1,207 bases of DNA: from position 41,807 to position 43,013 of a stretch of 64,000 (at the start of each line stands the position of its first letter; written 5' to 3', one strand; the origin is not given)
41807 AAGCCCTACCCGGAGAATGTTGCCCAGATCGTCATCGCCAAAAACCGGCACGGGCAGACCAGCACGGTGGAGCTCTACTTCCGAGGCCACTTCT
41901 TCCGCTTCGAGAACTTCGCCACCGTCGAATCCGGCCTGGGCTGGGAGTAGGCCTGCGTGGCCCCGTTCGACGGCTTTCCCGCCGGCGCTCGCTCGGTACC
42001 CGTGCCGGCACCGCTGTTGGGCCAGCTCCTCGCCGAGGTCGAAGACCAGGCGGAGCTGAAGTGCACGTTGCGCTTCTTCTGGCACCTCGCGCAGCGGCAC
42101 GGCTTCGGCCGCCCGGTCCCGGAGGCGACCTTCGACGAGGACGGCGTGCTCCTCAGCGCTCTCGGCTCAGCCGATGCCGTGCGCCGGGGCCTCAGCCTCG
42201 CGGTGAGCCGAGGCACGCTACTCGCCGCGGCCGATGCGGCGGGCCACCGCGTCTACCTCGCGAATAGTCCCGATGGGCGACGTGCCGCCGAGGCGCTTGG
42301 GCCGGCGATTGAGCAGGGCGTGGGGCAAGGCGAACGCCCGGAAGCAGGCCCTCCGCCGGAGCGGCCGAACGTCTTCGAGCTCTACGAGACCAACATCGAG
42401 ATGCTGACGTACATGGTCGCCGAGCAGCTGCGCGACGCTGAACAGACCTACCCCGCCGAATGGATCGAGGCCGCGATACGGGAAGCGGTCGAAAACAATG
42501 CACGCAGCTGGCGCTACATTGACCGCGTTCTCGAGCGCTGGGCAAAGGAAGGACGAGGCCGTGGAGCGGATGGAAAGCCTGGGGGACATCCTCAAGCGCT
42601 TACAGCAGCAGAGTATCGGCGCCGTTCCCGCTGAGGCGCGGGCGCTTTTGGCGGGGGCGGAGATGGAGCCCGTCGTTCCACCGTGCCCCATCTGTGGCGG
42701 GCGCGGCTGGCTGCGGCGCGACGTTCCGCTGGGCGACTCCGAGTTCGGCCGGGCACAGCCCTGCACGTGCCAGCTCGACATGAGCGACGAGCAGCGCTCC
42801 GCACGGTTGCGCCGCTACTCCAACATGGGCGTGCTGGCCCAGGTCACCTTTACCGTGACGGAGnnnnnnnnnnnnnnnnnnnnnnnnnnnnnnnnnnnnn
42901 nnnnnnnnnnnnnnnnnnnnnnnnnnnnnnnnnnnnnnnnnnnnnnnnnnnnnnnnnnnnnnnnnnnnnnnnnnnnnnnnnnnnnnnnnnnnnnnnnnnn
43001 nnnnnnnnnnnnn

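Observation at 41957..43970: dnaB is followed by a DnaD-domain gene and a loader gene with two complete DnaC/IstB-type AAA+ modules in one polypeptide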

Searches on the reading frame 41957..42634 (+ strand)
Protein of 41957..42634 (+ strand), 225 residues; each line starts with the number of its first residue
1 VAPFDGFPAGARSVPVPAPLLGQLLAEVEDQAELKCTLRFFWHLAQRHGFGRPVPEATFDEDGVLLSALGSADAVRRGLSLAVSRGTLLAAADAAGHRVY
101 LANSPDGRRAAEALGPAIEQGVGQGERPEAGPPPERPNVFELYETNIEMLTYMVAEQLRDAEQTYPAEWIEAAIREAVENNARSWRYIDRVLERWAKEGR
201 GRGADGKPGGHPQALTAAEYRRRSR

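Call 3: search_protein_families(library=pfam, proteins=[window:41957-42634:+], max_evalue=0.01)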
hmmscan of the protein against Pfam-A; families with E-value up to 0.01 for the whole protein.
window:41957-42634:+ (225 aa): 2 families
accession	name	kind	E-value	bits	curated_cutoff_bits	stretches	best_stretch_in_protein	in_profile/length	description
PF07261.16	DnaB_2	-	1.1e-11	44.7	22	1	140-199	1-63/74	Replication initiation and membrane attachment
PF13551.12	HTH_29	-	0.00037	21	28.1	1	174-218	15-61/64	Winged helix-turn helix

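Call 4: search_protein_families(library=ncbifam, proteins=[window:41957-42634:+], max_evalue=0.01)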
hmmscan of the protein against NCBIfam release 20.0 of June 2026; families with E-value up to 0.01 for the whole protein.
window:41957-42634:+ (225 aa): 1 family
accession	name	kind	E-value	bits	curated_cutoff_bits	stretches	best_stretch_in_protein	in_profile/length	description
TIGR01446.1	DnaD_dom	domain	5.2e-11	42.6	24.95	1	141-199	3-64/73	DnaD domain protein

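Call 39: search_protein_families(library=phrogs, proteins=[window:41957-42631:+], max_evalue=0.001)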
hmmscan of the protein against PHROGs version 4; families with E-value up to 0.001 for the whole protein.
window:41957-42631:+ (225 aa): 7 families
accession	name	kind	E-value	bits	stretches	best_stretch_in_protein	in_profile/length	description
phrog_186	-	DNA, RNA and nucleotide metabolism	8.6e-14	52.9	1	137-199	171-234/308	DnaD-like helicase loader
phrog_4016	-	DNA, RNA and nucleotide metabolism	4.6e-08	34.1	1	143-199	38-96/159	replication initiation protein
phrog_6251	-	DNA, RNA and nucleotide metabolism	1.4e-07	32.3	1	138-198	194-255/284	replisome organizer DnaA-like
phrog_2562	-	DNA, RNA and nucleotide metabolism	1.9e-06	28.8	1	139-207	194-263/290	replication initiation protein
phrog_6493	-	DNA, RNA and nucleotide metabolism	2.1e-06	28.3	1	138-199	153-214/261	DnaD-like helicase loader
phrog_25773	-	DNA, RNA and nucleotide metabolism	2.8e-05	25.2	1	162-199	86-123/171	replication initiation protein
phrog_29927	-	DNA, RNA and nucleotide metabolism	9.6e-05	23.6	1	138-199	45-108/142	replication initiation protein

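Call 41: find_homologous_proteins(query=window:41957-42631:+, max_evalue=0.001)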
Query window:41957-42631:+ (225 aa): 375 proteins with E <= 0.001 among 6463 candidates; the best 120 are listed.
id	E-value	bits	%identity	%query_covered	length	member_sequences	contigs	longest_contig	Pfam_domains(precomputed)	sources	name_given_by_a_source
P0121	1.0e-144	498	100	100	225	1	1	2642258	PF07261.17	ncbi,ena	-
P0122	8.0e-116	403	84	100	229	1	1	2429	PF07261.17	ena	-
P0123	1.7e-108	379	79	100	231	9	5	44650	PF07261.17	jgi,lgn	jgi:DnaD/phage-associated family protein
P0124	6.3e-95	335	71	98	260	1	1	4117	PF07261.17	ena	-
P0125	1.8e-90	320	70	99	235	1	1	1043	PF07261.17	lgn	-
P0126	6.9e-86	305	70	93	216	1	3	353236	PF07261.17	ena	-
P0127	3.1e-84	300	62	99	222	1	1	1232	PF07261.17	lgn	-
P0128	1.8e-75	271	60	99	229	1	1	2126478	PF07261.17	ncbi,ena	-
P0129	2.2e-74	268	62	98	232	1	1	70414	PF07261.17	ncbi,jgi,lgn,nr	ncbi:MAG: DnaD domain protein [SAR202 cluster bacterium]|nr:DnaD domain protein [SAR202 cluster bact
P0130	2.3e-74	268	60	99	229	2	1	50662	PF07261.17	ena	-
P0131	1.6e-72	262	58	99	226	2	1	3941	PF07261.17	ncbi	-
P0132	1.3e-71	259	61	97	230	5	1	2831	PF07261.17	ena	-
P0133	7.9e-71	256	61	98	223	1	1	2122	PF07261.17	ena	-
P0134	2.9e-69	251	55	99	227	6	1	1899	PF07261.17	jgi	-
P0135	3.0e-69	251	59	99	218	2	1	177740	PF07261.17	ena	-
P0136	6.6e-69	250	56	99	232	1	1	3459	PF07261.17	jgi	jgi:DnaD/phage-associated family protein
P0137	1.3e-68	249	59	98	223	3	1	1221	PF07261.17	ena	-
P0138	3.5e-68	248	58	99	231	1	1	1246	PF07261.17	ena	-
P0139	4.6e-68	247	58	100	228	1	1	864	PF07261.17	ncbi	-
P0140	4.8e-68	247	59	99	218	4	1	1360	PF07261.17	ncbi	-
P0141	5.0e-68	247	59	99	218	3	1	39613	PF07261.17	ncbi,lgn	-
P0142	6.9e-68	247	57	99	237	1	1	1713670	PF07261.17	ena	-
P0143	7.8e-68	246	57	99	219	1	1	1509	PF07261.17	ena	-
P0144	8.7e-68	246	56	98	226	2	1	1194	PF07261.17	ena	-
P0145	1.1e-67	246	59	98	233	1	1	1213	PF07261.17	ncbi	-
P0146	1.2e-67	246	60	98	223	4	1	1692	PF07261.17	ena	-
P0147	2.7e-67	245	54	100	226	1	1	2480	PF07261.17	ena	-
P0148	3.3e-67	244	59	98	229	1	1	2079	PF07261.17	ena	-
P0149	3.9e-67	244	57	98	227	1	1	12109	PF07261.17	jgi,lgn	jgi:DnaD/phage-associated family protein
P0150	2.4e-66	242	59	98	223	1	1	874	PF07261.17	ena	-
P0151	2.4e-66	242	59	98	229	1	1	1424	PF07261.17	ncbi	-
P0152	6.9e-66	240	57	98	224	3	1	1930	PF07261.17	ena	-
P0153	1.2e-65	239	56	98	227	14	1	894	PF07261.17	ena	-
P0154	2.5e-65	238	50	99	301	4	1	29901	PF07261.17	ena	-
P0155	1.2e-64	236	56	99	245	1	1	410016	PF07261.17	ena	-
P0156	2.0e-64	235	57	98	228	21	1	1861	PF07261.17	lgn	-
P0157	2.7e-64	235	57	98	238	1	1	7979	PF07261.17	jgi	jgi:DNA replication protein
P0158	2.9e-64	235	51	100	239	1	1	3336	PF07261.17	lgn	-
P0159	3.3e-64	235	54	100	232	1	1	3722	PF07261.17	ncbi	ncbi:MAG: DnaD domain protein [Dehalococcoidia bacterium]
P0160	5.6e-64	234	57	98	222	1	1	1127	PF07261.17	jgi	jgi:DNA replication protein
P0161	6.5e-64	234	55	99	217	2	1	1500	PF07261.17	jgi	jgi:DnaD/phage-associated family protein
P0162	7.6e-64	233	56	99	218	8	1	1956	PF07261.17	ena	-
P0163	1.7e-63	232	50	100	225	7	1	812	PF07261.17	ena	-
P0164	2.7e-63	232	49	100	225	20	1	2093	PF07261.17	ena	-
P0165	5.2e-63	231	56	95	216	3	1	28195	PF07261.17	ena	-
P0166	5.6e-63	231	55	99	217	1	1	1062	PF07261.17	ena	-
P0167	7.6e-63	230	55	99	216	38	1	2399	PF07261.17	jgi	jgi:DNA replication protein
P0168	2.1e-62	229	54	99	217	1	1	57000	PF07261.17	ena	-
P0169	3.3e-62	228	55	98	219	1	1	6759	PF07261.17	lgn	-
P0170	3.5e-62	228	55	92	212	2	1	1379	PF07261.17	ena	-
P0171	4.5e-62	228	53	100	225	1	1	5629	PF07261.17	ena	-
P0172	4.8e-62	228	55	99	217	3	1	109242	PF07261.17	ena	-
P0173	7.5e-62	227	55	99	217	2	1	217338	PF07261.17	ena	-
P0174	8.5e-62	227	53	98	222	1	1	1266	PF07261.17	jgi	jgi:DNA replication protein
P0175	9.3e-62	227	55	99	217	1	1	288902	PF07261.17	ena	-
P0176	1.1e-61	226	53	99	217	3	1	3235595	PF07261.17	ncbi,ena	-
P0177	1.4e-61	226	55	99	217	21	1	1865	PF07261.17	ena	-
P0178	1.4e-61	226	54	99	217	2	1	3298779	PF07261.17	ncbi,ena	-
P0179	2.0e-61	225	53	99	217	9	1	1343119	PF07261.17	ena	-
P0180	2.4e-61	225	53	99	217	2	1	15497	PF07261.17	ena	-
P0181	2.4e-61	225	56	99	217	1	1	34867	PF07261.17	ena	-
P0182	2.6e-61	225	54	100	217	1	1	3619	PF07261.17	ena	-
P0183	3.8e-61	225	53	99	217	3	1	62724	PF07261.17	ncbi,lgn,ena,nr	ncbi:MAG: DnaD domain protein [Chloroflexi bacterium]|nr:DnaD domain protein [Chloroflexota bacteriu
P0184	5.5e-61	224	55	99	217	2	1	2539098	PF07261.17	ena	-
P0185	6.9e-61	224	52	99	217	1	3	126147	PF07261.17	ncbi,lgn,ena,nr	ncbi:MAG: DnaD domain protein [Chloroflexota bacterium]|nr:DnaD domain protein [Chloroflexota bacter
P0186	7.1e-61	224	53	99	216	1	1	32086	PF07261.17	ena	-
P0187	8.2e-61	223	54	99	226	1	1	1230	PF07261.17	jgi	jgi:DnaD/phage-associated family protein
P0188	9.0e-61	223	53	95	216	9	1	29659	PF07261.17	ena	-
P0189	1.4e-60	223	54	99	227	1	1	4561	PF07261.17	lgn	-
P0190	1.6e-60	222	53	99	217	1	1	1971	PF07261.17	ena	-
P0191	2.3e-60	222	53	96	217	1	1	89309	PF07261.17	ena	-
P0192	3.3e-60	222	53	99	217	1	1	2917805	PF07261.17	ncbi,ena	-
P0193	3.3e-60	221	50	98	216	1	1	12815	PF07261.17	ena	-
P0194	3.5e-60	221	52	99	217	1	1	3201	PF07261.17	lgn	-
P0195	8.3e-60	220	52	99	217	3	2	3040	PF07261.17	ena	-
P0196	9.7e-60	220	53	99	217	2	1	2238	PF07261.17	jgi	-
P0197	9.8e-60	220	53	100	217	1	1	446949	PF07261.17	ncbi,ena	-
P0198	1.4e-59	219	56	92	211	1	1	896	PF07261.17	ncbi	-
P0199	1.6e-59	219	54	99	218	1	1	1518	PF07261.17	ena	-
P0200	2.1e-59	219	53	95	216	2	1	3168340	PF07261.17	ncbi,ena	-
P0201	2.6e-59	219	55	97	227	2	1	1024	PF07261.17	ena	-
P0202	5.0e-59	218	52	99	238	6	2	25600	PF07261.17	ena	-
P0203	5.1e-59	218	54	99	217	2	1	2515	PF07261.17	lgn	-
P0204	6.3e-59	217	53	99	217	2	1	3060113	PF07261.17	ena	-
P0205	6.5e-59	217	50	94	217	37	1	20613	PF07261.17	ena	-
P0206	6.6e-59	217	52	99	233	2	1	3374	PF07261.17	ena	-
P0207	7.3e-59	217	53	99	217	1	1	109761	PF07261.17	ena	-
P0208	9.6e-59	217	52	99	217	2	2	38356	PF07261.17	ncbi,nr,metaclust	ncbi:MAG: DnaD domain protein [Chloroflexi bacterium]|nr:DnaD domain protein [Chloroflexota bacteriu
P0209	9.6e-59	217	57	89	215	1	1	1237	PF07261.17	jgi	jgi:DnaD/phage-associated family protein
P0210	1.3e-58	216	52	99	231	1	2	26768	PF07261.17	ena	-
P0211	2.0e-58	216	50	99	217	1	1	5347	PF07261.17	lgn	-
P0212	2.4e-58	215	52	99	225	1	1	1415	PF07261.17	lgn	-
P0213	2.6e-58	215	52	100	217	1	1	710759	PF07261.17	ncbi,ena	-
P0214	2.9e-58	215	52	99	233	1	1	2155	PF07261.17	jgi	jgi:DnaD/phage-associated family protein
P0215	4.0e-58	215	53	99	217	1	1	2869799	PF07261.17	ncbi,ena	-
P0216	5.3e-58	214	52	99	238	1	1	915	PF07261.17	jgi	jgi:DNA replication protein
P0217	7.1e-58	214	53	99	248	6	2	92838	PF07261.17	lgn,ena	-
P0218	8.1e-58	214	52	98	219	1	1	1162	PF07261.17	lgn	-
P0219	1.4e-57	213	52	99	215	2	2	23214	PF07261.17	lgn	-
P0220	1.4e-57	213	53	99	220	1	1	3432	PF07261.17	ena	-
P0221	2.7e-57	212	51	99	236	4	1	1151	PF07261.17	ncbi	-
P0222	2.7e-57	212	52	98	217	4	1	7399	PF07261.17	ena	-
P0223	2.9e-57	212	53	95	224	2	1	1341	PF07261.17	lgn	-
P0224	3.1e-57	212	51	99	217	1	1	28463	PF07261.17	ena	-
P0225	3.2e-57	212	54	99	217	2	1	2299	PF07261.17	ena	-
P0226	3.4e-57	212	51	100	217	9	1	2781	PF07261.17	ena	-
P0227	4.2e-57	211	51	98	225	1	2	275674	PF07261.17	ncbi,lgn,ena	-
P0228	4.8e-57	211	48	100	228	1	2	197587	PF07261.17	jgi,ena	jgi:DNA replication protein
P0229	6.4e-57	211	53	99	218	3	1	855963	PF07261.17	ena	-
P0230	6.0e-56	208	53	99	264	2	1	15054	PF07261.17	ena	-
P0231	3.9e-55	205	52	99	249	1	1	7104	PF07261.17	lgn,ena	-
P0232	4.7e-55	205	49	100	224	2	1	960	PF07261.17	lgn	-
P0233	6.2e-55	204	50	98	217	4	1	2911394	PF07261.17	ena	-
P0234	1.2e-54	203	54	96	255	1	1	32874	PF07261.17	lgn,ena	-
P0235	1.1e-53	200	47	100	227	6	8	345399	PF07261.17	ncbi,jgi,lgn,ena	jgi:DNA replication protein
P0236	1.3e-53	200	50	98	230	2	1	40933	PF07261.17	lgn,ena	-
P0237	1.4e-53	200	49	100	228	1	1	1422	PF07261.17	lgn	-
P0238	1.7e-53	200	53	96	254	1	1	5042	PF07261.17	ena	-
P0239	4.4e-53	198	46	99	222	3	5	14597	PF07261.17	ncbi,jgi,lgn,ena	-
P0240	7.4e-53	197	51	94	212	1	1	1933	PF07261.17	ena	-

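Call 48: find_encoding_contigs(protein=P0121, flank=6000, max_places=2)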
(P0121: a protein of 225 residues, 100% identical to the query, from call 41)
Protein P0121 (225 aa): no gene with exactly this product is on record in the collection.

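Call 59: predict_structure(alignment_id=A4)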
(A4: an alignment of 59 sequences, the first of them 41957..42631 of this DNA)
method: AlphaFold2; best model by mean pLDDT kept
length: 225 residues; sequences in the alignment: 59
mean_pLDDT: 77.7   pTM: 0.48
mean pLDDT of the five models: 77.7, 76.4, 75.6, 73.6, 73.6
residues with pLDDT >= 90: 80; 70-90: 82; 50-70: 30; < 50: 33
segments of 3 or more residues with pLDDT < 50: 121-135, 202-216
pLDDT, mean of each block of 10 residues (from residue 1): 64 59 83 95 85 92 96 96 94 94 89 78 44 55 79 83 88 88 89 88 40 44 51
secondary structure, 60 per line:
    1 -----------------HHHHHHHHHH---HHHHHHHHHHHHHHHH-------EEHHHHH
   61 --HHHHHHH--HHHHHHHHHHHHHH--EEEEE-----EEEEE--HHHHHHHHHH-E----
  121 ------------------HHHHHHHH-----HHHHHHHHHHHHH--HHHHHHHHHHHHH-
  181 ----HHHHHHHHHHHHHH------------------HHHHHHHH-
elements in order: H18-27 H31-46 H56-60 H63-69 H72-85 E88-92 E98-102 H105-114 H139-146 H152-164 H167-179 H185-198 H217-224

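Call 64: fold_search(model_id=the predicted structure, library=pdb)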
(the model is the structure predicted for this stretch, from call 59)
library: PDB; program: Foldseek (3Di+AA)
matches with E <= 10: 825; with E <= 0.001: 1
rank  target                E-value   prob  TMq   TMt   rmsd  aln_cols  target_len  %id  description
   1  9a5c_B                7.1e-04  1.00  0.27  0.27  21.2       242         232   18  Integrative model of GLPD-DNAD by crosslinking MS and deep learning (released 2024-09-18)
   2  8ffz_B                1.8e-02  0.69  0.26  0.08  27.9       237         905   12  TFIIIA-TFIIIC-Brf1-TBP complex bound to 5S rRNA gene (released 2023-06-21)
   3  2zc2_A                3.4e-02  1.00  0.25  0.71   1.9        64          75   30  Crystal structure of DnaD-like replication protein from Streptococcus mutans UA159, gi 24377835, residues 127-199 (released 2007-12-25)
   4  8zp5_B                7.0e-02  0.87  0.25  0.17   8.3       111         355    9  Cryo-EM structure of origin recognition complex (Orc5 basic patch mutations) with ARS1 DNA bound (released 2025-04-16)
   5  4nb5_B                7.9e-02  0.60  0.25  0.34  12.9       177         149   13  Crystal Structure of a transcriptional regulator (released 2014-04-23)
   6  4nb5_C                9.9e-02  0.57  0.25  0.35  13.0       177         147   13  Crystal Structure of a transcriptional regulator (released 2014-04-23)
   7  8ebt_D                1.1e-01  0.35  0.25  0.14  18.3       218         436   11  XPA repositioning Core7 of TFIIH relative to XPC-DNA lesion (Cy5) (released 2023-04-19)
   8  4nb5_D                1.1e-01  0.54  0.25  0.35  12.5       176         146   13  Crystal Structure of a transcriptional regulator (released 2014-04-23)
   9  5nhk_B                1.2e-01  0.97  0.26  0.41   3.5        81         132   17  Structure of Ferric uptake regulator from francisella tularensis with Iron (released 2018-05-16)
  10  5loe_B                1.3e-01  0.84  0.25  0.22   8.8        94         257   12  Structure of full length Cody from Bacillus subtilis in complex with Ile (released 2017-01-11)
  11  3mwm_B                1.3e-01  0.84  0.22  0.35   5.3        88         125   16  Graded expression of zinc-responsive genes through two regulatory zinc-binding sites in Zur (released 2011-03-16)
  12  8c7t_A                1.4e-01  0.87  0.25  0.22   7.7        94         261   15  Unliganded transcriptional pleiotropic repressor CodY from Enterococcus faecalis (released 2023-06-28)
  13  5z7b_B                1.4e-01  0.30  0.21  0.24  20.9       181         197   16  Crystal structure of the VanR transcription factor in complex with vanillate (released 2018-08-29)
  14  5jls                  1.5e-01  0.72  0.22  0.34   8.2       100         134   16  Crystal Structure of Adhesin competence repressor (AdcR) from Streptococcus pyogenes (C-terminally His tagged) (released 2017-05-03)
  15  5jlu                  1.6e-01  0.30  0.21  0.31  15.0       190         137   13  Crystal Structure of Adhesin competence repressor (AdcR) from Streptococcus pyogenes (released 2017-05-03)
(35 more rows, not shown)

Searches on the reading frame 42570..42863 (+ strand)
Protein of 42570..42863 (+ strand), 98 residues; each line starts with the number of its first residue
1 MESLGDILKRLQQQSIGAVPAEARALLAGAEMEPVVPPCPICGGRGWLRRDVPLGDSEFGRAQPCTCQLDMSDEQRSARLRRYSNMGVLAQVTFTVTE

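Call 71: search_solved_structures(query=window:42570-42863:+, max_evalue=10, show_alignments=2)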
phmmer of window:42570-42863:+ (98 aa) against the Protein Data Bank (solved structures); distinct sequences matched with E-value up to 10: 0.
